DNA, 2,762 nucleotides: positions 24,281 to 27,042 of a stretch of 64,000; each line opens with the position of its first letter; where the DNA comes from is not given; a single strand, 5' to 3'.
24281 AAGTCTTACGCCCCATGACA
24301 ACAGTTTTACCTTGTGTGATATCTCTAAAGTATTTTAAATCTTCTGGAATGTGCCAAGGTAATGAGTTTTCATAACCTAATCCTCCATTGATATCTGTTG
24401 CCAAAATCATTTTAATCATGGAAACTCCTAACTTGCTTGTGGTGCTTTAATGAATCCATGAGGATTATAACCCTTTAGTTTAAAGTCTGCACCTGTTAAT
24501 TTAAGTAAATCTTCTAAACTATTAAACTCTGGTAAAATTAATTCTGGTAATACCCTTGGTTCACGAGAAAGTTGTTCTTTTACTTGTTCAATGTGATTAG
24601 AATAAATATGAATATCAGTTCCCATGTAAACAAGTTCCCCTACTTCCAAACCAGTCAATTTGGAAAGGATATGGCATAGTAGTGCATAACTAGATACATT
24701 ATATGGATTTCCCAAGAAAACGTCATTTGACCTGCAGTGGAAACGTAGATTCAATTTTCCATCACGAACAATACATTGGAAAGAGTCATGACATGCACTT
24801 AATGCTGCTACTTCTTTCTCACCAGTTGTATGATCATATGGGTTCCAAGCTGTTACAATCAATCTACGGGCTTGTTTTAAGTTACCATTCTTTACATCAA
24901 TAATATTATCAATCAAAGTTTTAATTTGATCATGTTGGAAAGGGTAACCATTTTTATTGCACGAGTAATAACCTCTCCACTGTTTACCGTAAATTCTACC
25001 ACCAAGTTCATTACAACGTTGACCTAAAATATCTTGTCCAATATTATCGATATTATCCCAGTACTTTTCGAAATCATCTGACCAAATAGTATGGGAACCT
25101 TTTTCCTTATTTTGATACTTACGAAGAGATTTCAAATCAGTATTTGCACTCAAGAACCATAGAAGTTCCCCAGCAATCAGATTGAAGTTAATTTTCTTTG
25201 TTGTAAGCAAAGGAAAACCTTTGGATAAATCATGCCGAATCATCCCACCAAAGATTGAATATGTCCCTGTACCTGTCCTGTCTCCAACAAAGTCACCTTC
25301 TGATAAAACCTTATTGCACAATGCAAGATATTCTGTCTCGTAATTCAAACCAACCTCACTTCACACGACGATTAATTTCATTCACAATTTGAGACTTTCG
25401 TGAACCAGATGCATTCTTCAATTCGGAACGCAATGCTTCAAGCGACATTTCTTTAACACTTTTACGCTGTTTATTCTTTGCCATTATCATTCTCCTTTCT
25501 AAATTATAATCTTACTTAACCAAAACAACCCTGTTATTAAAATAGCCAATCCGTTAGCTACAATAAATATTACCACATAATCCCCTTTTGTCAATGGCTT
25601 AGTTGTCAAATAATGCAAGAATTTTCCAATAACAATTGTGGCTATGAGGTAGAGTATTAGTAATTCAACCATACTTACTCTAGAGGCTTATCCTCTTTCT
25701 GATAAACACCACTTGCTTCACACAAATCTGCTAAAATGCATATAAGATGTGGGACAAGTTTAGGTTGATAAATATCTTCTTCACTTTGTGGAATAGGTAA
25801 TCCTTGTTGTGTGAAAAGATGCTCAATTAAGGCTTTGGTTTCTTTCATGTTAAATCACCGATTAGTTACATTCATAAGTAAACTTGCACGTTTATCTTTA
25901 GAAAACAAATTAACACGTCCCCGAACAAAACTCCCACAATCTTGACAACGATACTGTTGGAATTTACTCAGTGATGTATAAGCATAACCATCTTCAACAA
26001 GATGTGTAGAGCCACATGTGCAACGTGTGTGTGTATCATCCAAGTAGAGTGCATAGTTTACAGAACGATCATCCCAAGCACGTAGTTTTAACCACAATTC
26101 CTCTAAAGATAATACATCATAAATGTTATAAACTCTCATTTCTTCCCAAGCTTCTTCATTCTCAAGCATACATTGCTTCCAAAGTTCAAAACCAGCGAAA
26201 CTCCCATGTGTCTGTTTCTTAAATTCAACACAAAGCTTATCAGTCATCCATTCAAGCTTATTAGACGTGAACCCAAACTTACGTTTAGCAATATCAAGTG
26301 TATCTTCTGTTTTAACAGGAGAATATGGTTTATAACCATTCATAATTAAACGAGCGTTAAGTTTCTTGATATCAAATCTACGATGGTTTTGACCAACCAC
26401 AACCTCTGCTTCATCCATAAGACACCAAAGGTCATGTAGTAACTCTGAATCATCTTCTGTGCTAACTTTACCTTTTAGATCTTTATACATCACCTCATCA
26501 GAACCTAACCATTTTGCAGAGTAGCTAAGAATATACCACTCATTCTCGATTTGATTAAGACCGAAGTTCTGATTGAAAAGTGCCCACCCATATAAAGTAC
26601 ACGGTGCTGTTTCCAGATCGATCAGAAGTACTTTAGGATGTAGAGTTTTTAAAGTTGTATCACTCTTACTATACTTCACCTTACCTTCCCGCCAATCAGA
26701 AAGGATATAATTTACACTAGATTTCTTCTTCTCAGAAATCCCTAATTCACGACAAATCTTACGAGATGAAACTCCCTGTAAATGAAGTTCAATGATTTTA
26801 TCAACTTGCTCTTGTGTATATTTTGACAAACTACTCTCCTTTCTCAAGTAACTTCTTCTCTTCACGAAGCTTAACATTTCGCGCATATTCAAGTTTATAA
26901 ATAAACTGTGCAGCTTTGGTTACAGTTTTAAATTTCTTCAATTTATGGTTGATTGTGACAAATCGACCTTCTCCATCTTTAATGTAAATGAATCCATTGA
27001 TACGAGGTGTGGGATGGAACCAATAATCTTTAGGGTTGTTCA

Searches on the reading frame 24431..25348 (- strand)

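Call 48: search_protein_families(library=pfam, proteins=[window:24431-25348:-], max_evalue=0.001)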
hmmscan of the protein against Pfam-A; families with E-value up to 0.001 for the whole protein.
window:24431-25348:- (306 aa): 1 family
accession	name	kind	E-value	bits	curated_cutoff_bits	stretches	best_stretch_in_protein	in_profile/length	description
PF00303.24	Thymidylat_synt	-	7.4e-75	252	24.3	1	6-304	2-264/266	Thymidylate synthase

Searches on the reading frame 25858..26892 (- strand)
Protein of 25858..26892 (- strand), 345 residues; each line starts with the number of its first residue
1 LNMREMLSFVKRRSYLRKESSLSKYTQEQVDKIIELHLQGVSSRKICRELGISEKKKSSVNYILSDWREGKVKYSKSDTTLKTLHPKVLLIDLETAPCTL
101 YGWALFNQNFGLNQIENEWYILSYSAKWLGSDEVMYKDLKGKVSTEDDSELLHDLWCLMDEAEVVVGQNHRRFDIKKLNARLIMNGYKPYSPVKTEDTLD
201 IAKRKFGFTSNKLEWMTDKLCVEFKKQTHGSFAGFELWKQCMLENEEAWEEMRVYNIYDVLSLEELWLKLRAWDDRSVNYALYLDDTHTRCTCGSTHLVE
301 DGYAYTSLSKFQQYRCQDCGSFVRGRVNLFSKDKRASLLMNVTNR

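Call 48: search_protein_families(library=pfam, proteins=[window:25858-26892:-], max_evalue=0.001)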
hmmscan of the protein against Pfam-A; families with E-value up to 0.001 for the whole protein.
window:25858-26892:- (345 aa): 3 families
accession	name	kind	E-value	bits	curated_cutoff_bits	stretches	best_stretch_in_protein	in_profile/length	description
PF13482.12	RNase_H_2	-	4.4e-05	23.9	22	1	147-267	43-161/165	RNase_H superfamily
PF25787.1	HTH_SB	-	0.00057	20.1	43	0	28-69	10-48/53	Sleeping Beauty transposase HTH domain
PF02796.21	HTH_7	-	0.00058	20.4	23.8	0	23-53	4-34/45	Helix-turn-helix domain of resolvase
